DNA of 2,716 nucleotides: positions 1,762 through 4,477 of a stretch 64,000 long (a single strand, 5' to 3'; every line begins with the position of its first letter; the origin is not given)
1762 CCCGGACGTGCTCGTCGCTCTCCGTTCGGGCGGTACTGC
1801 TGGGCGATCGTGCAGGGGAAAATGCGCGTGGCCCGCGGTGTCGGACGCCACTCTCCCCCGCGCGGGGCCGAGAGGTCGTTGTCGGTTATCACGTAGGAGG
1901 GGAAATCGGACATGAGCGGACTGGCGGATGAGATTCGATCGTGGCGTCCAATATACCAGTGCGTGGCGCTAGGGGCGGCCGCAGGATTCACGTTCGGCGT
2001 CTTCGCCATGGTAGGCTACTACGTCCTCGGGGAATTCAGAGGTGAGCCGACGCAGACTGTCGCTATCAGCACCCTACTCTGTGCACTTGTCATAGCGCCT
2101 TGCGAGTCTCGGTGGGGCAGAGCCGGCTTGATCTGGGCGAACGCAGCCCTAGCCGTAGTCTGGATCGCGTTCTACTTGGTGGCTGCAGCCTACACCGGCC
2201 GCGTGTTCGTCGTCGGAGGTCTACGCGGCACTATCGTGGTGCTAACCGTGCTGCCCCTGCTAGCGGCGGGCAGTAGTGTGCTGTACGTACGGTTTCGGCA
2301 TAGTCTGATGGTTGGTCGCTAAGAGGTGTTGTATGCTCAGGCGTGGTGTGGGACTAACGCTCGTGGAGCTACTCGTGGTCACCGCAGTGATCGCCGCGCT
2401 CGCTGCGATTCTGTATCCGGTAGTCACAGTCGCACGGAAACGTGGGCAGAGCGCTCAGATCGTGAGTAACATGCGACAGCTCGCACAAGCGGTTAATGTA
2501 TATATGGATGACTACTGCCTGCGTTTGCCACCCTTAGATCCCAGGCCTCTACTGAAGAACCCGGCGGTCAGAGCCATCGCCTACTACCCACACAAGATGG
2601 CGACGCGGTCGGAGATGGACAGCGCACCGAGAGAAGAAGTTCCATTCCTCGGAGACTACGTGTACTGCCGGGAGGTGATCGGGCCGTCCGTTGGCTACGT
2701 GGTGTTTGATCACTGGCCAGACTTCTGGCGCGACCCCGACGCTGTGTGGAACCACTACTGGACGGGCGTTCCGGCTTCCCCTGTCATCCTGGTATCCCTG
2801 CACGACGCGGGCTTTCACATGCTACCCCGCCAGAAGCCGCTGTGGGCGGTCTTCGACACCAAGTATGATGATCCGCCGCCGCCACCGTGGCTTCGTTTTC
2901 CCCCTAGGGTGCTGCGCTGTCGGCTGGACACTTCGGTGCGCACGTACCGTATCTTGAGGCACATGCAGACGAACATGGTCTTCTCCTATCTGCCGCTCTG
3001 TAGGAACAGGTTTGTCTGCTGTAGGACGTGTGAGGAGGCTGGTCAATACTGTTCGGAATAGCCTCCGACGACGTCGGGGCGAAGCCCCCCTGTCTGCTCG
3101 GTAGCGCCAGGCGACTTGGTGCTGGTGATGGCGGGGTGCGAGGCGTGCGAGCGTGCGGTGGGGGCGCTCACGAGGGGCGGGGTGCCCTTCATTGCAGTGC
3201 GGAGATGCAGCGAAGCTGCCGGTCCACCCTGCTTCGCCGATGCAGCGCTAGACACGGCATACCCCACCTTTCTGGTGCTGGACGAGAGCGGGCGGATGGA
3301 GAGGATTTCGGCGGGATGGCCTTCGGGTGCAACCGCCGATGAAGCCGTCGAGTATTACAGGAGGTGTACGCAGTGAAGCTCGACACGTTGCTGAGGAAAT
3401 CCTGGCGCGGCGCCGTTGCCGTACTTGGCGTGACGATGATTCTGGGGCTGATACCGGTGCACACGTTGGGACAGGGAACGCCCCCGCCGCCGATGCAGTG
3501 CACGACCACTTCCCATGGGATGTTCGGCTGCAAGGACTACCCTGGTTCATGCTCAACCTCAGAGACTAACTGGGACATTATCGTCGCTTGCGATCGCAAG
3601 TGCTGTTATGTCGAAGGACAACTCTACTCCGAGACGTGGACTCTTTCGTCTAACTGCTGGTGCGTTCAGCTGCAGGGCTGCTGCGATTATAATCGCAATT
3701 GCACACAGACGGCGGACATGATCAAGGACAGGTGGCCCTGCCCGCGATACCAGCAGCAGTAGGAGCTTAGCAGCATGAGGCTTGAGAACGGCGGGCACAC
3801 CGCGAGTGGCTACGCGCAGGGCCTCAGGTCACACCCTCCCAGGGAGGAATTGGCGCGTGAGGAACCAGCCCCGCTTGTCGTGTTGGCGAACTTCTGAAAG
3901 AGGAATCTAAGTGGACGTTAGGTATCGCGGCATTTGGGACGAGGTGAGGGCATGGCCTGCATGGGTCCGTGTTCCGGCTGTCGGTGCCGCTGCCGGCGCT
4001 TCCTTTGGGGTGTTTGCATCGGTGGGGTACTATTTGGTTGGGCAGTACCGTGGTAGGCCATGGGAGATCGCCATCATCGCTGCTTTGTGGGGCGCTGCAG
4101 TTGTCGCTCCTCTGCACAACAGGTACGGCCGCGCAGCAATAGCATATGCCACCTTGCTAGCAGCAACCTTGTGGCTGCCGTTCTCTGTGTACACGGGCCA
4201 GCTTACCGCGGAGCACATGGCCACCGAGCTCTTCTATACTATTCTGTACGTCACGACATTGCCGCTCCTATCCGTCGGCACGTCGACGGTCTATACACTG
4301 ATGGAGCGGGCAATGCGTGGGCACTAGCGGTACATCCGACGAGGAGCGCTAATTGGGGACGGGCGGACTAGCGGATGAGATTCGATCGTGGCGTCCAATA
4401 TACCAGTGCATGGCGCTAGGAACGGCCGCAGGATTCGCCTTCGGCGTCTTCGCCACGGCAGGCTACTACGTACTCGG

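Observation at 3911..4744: Diverged 4-TM gene inserted next to variant 2 while the adjacent type 1 4-TM copy decays; this is the pattern of displaced toxin/immunity modules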

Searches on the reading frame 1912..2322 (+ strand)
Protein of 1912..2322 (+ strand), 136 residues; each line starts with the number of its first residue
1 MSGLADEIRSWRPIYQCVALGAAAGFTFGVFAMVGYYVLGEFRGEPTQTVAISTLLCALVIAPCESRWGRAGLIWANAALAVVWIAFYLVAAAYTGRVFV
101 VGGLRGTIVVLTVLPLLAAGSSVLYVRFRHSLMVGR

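Call 4: search_protein_families(library=pfam, proteins=[window:1912-2322:+], max_evalue=1)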
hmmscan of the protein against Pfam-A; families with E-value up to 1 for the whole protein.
window:1912-2322:+ (136 aa): 0 families

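Call 9: search_protein_families(library=ncbifam, proteins=[window:1912-2322:+], max_evalue=1)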
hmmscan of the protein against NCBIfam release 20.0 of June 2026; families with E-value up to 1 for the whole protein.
window:1912-2322:+ (136 aa): 0 families

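Call 10: find_homologous_proteins(query=window:1912-2322:+, max_evalue=0.01)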
Query window:1912-2322:+ (136 aa): 2 proteins with E <= 0.01 among 359 candidates.
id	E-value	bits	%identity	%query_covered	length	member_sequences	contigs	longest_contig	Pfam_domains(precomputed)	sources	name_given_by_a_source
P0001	2.4e-80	285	100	100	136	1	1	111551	-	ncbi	ncbi:MAG: hypothetical protein AMXMBFR61_02780 [Fimbriimonadales bacterium]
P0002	1.7e-44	169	86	67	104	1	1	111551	-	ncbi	ncbi:MAG: hypothetical protein AMXMBFR61_02830 [Fimbriimonadales bacterium]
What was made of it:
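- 1912..2322 (+): C1: intact 136-aa membrane protein with four hydrophobic segments. AGGAGG at 1895-1900 precedes the ATG at 1912. Identical to NCBI AMXMBFR61_02780 (call 10).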

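Call 16: find_encoding_contigs(protein=P0001, flank=10000, max_places=10)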
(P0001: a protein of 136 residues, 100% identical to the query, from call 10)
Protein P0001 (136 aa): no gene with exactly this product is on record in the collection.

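Call 19: search_protein_representatives(alignment_id=A1)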
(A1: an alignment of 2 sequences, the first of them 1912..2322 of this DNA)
Query: 2 sequences, 143 profile positions. Proteins with E-value up to 0.001 (for the whole library): 6; up to 1e-10: 4; up to 1e-30: 2. The best 6 are listed.
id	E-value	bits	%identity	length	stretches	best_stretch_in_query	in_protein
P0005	3.7e-70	251.2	-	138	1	2-143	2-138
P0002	1.8e-39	151.7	-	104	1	6-97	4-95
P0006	9.7e-28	113.7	-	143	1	7-135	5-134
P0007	1.4e-17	80.8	-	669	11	94-138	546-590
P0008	2.1e-08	51.0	-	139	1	15-135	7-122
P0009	1.8e-04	38.2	-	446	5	14-44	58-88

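Call 22: find_encoding_contigs(protein=P0008, flank=10000, max_places=10)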
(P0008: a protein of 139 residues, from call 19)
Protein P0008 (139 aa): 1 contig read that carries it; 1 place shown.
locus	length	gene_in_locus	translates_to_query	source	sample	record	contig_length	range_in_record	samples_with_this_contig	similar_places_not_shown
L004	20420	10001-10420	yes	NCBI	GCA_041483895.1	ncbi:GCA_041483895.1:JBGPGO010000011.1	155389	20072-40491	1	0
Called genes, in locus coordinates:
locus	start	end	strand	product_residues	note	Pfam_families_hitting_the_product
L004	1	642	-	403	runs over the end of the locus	-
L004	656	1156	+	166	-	-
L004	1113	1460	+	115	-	-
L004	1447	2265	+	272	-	PF20539:DUF6754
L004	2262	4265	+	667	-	PF02563:Poly_export (faint)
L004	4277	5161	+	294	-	-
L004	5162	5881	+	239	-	-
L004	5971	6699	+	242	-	PF11967:RecO_N, PF02565:RecO_C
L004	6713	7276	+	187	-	PF02245:Pur_DNA_glyco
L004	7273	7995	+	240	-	PF01940:DUF92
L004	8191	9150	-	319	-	-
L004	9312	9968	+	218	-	PF07963:N_methyl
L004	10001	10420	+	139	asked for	-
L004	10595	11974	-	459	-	PF00390:malic, PF03949:Malic_M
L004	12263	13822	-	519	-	PF07394:DUF1501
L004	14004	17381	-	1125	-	PF07693:KAP_NTPase, PF13191:AAA_16 (weak)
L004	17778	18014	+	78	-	-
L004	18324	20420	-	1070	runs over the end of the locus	PF07635:PSCyt1, PF07583:PSCyt2, PF07587:PSD1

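Call 35: search_solved_structures(query=A4, max_evalue=10)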
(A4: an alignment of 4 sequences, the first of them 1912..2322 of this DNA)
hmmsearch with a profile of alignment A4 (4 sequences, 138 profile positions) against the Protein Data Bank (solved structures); distinct sequences matched with E-value up to 10: 0.

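Call 45: find_encoding_contigs(protein=P0006, flank=6000, max_places=10)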
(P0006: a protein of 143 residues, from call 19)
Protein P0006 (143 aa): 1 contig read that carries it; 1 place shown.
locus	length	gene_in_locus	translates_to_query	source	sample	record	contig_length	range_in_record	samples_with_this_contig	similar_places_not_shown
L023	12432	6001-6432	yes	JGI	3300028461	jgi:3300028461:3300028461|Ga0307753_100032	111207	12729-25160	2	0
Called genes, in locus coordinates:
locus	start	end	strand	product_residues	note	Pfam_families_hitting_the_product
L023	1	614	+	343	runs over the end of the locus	PF02885:Glycos_trans_3N, PF00591:Glycos_transf_3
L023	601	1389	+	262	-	PF00218:IGPS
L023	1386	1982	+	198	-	PF00697:PRAI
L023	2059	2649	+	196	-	PF08281:Sigma70_r4_2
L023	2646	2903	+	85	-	PF13490:zf-HC2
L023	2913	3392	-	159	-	-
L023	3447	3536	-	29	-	-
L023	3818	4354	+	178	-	-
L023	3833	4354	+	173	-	-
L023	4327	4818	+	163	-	-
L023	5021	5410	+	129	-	-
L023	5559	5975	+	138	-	-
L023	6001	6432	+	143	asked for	-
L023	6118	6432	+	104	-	-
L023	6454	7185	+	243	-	-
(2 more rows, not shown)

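Call 56: search_protein_families(library=padloc, proteins=[window:1912-2322:+, P0006, P0008], max_evalue=0.1)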
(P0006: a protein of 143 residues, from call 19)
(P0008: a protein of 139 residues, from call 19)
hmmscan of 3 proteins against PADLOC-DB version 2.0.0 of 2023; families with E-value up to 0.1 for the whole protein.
window:1912-2322:+ (136 aa): 0 families

P0006 (143 aa): 0 families

P0008 (139 aa): 1 family
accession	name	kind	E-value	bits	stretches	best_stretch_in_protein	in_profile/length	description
PDLC04502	PDC-M18B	-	0.018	13.3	1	26-87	39-96/145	-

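Call 57: search_protein_families(library=phrogs, proteins=[window:1912-2322:+, P0006, P0008], max_evalue=0.1)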
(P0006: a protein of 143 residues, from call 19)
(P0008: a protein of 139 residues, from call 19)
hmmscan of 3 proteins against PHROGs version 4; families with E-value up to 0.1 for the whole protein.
window:1912-2322:+ (136 aa): 0 families

P0006 (143 aa): 0 families

P0008 (139 aa): 0 families

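Call 66: find_encoding_contigs(protein=P0002, flank=6000, max_places=10)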
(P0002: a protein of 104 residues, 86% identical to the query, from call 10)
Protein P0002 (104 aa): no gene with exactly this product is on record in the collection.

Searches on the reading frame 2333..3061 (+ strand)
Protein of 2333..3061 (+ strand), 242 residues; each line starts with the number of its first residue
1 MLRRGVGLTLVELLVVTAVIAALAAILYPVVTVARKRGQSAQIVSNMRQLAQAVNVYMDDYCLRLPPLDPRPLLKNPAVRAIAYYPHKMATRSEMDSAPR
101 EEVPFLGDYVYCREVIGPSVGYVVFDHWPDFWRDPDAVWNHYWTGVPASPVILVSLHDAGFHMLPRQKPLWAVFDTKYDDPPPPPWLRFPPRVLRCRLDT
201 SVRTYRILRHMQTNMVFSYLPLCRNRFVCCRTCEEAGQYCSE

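Call 4: search_protein_families(library=pfam, proteins=[window:2333-3061:+], max_evalue=1)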
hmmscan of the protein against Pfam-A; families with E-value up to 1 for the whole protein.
window:2333-3061:+ (242 aa): 2 families
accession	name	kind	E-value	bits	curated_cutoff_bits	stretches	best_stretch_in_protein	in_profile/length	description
PF07963.17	N_methyl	-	0.0094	15.9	21.2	1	7-28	6-27/27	Prokaryotic N-terminal methylation motif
PF15050.11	SCIMP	-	0.052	14.4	27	1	16-75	16-79/132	SCIMP protein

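Call 9: search_protein_families(library=ncbifam, proteins=[window:2333-3061:+], max_evalue=1)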
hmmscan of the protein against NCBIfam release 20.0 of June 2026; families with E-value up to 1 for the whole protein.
window:2333-3061:+ (242 aa): 10 families
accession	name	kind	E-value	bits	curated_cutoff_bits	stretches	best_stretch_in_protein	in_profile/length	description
TIGR01710.1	typeII_sec_gspG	equivalog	2.4e-05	24.4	88.85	1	7-60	2-55/134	type II secretion system major pseudopilin GspG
NF041775.1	typeIV_PilA_Myxo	equivalog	0.0013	18.8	400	1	4-55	9-60/214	type IV pilin protein PilA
TIGR02532.1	IV_pilin_GFxxxE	domain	0.0028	17.4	16.3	1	7-28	3-24/24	prepilin-type N-terminal cleavage/methylation domain-containing protein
NF045534.1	small_EYxxD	equivalog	0.0071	16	29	1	14-41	10-36/37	EYxxD motif small membrane protein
NF041013.1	T4P_ComGE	equivalog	0.018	15.2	49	1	7-52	5-50/83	competence type IV pilus minor pilin ComGE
NF007862.0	PRK10574.1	equivalog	0.022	14.9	138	1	6-30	5-29/145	prepilin peptidase-dependent pilin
TIGR02596.1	TIGR02596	subfamily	0.034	14.2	70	1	9-52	2-42/196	Verru_Chthon cassette protein D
TIGR01711.1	gspJ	equivalog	0.05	13.4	64.85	1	7-57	2-53/192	type II secretion system minor pseudopilin GspJ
NF040999.1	pilin_ComGC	equivalog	0.089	13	75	1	7-37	3-33/84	competence type IV pilus major pilin ComGC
TIGR01708.2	typeII_sec_gspH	equivalog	0.089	12.8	80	1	7-59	3-52/169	type II secretion system minor pseudopilin GspH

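Call 26: find_related_loci(query=A3, collection=genome_contigs, flank=6000)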
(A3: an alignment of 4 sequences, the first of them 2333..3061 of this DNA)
Query A3 (242 aa) in genome_contigs; peptide patterns used: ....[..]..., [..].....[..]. (x = any residue, [..] = any of these).
52 stretches matched a pattern; 15 encode a relative of the query (tblastn E <= 1e-3); 15 distinct loci.
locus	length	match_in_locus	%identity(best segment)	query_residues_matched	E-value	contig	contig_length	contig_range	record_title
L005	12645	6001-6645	38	7-224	5e-33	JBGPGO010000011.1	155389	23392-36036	MAG: Fimbriimonadia bacterium isolate OBJ_0618_7090110_40 k141_5678453_length_155389_cov_16.0178, whole genome shotgun s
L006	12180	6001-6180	50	7-66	6e-12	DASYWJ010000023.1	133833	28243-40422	MAG TPA_asm: Tepidisphaeraceae bacterium isolate SMAG_U6278 k141_659412, whole genome shotgun sequence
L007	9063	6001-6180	45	7-66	2e-11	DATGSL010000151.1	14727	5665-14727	MAG TPA_asm: Opitutales bacterium isolate SMAG_U10476 k141_394433, whole genome shotgun sequence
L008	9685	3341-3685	41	3-116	2e-10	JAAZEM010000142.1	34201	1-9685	MAG: Armatimonadota bacterium isolate AS09scLD_344 222968_AS09, whole genome shotgun sequence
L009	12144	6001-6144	56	7-54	4e-10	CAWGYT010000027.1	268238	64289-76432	MAG: uncultured Planctomycetales bacterium isolate MFD09779.bin.1.123 genome assembly, contig: contig_67869, whole genom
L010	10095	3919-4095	44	2-60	5e-10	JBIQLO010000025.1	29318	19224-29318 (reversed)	MAG: Planctomycetaceae bacterium isolate mag.53g NODE_1175_length_29318, whole genome shotgun sequence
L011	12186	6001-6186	44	7-68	1e-9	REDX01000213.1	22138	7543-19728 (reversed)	MAG: Planctomycetota bacterium isolate GEM2.Bin49 NODE_2675_length_22138_cov_5.43531, whole genome shotgun sequence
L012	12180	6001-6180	45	8-67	2e-9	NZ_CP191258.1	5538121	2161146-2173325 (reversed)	Fontivita pretiosa strain B-254 chromosome, complete genome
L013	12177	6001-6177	44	7-65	3e-9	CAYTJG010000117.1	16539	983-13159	MAG TPA_asm: uncultured Bifidobacteriaceae bacterium isolate binchicken_co3_196 genome assembly, contig: NODE_11287_leng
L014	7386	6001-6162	41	7-60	3e-8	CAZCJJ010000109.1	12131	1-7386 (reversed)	MAG TPA_asm: uncultured Opitutales bacterium isolate SRP304446_co1_151 genome assembly, contig: NODE_3706_length_12131_c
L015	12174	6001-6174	52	3-60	8e-7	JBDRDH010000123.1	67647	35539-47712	MAG: Planctomycetota bacterium isolate MEGAHIT-group-1.24 k141_6546979, whole genome shotgun sequence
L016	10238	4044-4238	52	3-64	3e-6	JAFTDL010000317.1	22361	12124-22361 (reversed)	MAG: Lentisphaeria bacterium isolate RGIG3718 Goat_Rumen.Co__c2505343, whole genome shotgun sequence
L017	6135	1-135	40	27-71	2e-5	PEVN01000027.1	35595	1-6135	MAG: Armatimonadetes bacterium CG06_land_8_20_14_3_00_66_21 CG06_land_8_20_14_3.00_150_scaffold_1093_c, whole genome sho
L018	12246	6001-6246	41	7-83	4e-5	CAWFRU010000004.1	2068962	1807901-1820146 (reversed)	MAG: uncultured Phycisphaerales bacterium isolate MFD00964.bin.2.26 genome assembly, contig: contig_28923, whole genome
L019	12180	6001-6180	45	7-66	6e-11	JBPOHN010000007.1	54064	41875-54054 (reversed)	MAG: Armatimonadota bacterium isolate MAG_188 c_000000311664, whole genome shotgun sequence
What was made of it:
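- Tried and rejected: The other hits were generic pseudopilin N-termini (call 26).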

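Call 28: find_related_loci(query=A3, collection=metagenome_contigs, flank=8000)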
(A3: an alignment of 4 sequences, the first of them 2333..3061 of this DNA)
Query A3 (242 aa) in metagenome_contigs; peptide patterns used: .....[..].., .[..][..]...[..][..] (x = any residue, [..] = any of these).
600 stretches matched a pattern (row limit reached: there are more); 3 encode a relative of the query (tblastn E <= 1e-3); 3 distinct loci.
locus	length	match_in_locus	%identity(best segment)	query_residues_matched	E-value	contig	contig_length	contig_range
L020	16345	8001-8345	41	3-116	5e-11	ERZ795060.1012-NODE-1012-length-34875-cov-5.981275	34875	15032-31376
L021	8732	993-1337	41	3-116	5e-11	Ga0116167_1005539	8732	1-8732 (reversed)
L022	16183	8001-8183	44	6-66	3e-7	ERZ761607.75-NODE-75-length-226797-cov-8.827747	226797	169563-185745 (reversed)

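Call 56: search_protein_families(library=padloc, proteins=[window:2333-3061:+], max_evalue=0.1)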
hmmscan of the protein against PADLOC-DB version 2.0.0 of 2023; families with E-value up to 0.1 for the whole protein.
window:2333-3061:+ (242 aa): 0 families

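Call 57: search_protein_families(library=phrogs, proteins=[window:2333-3061:+], max_evalue=0.1)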
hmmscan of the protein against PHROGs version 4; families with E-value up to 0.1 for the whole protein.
window:2333-3061:+ (242 aa): 3 families
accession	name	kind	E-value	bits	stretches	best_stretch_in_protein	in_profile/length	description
phrog_27437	-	unknown function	0.00022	22.4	1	5-54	7-56/140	-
phrog_3433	-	moron, auxiliary metabolic gene and host takeover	0.0049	18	1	6-47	20-61/127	pilin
phrog_11263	-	unknown function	0.06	14.2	0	7-30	3-26/72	-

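Call 71: find_encoding_contigs(protein=window:2333-3061:+, flank=6000, max_places=10)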
Protein window:2333-3061:+ (242 aa): no gene with exactly this product is on record in the collection.

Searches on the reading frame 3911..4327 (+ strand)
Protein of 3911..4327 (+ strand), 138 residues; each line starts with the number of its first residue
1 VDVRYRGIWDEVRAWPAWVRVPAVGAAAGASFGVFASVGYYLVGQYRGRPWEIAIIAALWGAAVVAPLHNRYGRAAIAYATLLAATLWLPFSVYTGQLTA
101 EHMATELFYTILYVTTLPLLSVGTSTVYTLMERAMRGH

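Call 4: search_protein_families(library=pfam, proteins=[window:3911-4327:+], max_evalue=1)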
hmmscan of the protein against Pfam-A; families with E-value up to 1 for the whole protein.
window:3911-4327:+ (138 aa): 1 family
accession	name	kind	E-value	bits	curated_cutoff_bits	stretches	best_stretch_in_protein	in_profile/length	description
PF20570.3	DUF6779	-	0.061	14.4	28.1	1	53-78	3-28/108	Domain of unknown function (DUF6779)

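Call 9: search_protein_families(library=ncbifam, proteins=[window:3911-4327:+], max_evalue=1)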
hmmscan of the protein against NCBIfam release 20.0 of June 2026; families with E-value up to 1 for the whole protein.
window:3911-4327:+ (138 aa): 1 family
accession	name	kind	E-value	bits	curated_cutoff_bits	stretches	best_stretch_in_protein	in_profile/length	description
NF033632.1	SLATT_4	domain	0.25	11.2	55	0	12-57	23-64/154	SLATT domain-containing protein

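Call 56: search_protein_families(library=padloc, proteins=[window:3911-4327:+], max_evalue=0.1)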
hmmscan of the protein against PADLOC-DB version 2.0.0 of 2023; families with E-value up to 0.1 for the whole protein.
window:3911-4327:+ (138 aa): 0 families

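Call 57: search_protein_families(library=phrogs, proteins=[window:3911-4327:+], max_evalue=0.1)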
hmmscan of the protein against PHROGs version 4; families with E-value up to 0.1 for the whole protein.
window:3911-4327:+ (138 aa): 0 families

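Call 67: find_encoding_contigs(protein=window:3911-4327:+, flank=6000, max_places=10)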
Protein window:3911-4327:+ (138 aa): 5 contigs read that carry it; 2 places shown.
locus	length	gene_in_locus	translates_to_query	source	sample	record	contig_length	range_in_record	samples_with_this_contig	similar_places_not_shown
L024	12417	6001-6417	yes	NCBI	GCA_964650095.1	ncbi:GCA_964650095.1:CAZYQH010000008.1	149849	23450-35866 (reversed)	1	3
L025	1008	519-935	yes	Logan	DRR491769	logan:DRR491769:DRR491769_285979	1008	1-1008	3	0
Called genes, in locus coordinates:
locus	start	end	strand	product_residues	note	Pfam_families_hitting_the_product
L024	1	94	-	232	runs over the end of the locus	PF02527:GidB, PF05175:MTS (weak)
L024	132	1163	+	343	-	PF02885:Glycos_trans_3N, PF00591:Glycos_transf_3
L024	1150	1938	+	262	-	PF00218:IGPS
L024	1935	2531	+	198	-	PF00697:PRAI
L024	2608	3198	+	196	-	PF08281:Sigma70_r4_2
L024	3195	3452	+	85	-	PF13490:zf-HC2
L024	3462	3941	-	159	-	-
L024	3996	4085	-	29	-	-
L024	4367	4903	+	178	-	-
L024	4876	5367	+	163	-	-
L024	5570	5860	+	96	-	-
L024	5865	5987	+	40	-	-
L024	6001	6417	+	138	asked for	-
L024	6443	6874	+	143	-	-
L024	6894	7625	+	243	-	-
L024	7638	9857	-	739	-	PF14870:PSII_BNR (faint), PF15902:Sortilin-Vps10 (faint), PF02012:BNR (faint)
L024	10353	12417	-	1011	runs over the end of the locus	-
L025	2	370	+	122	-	?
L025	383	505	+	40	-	-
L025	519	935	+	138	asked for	-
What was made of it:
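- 3911..4327 (+): C2: intact 138-aa four-TM paralogue of C1 (39% aa identity). It has a GTG start. The identical protein occurs in a second species (L024, call 67).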
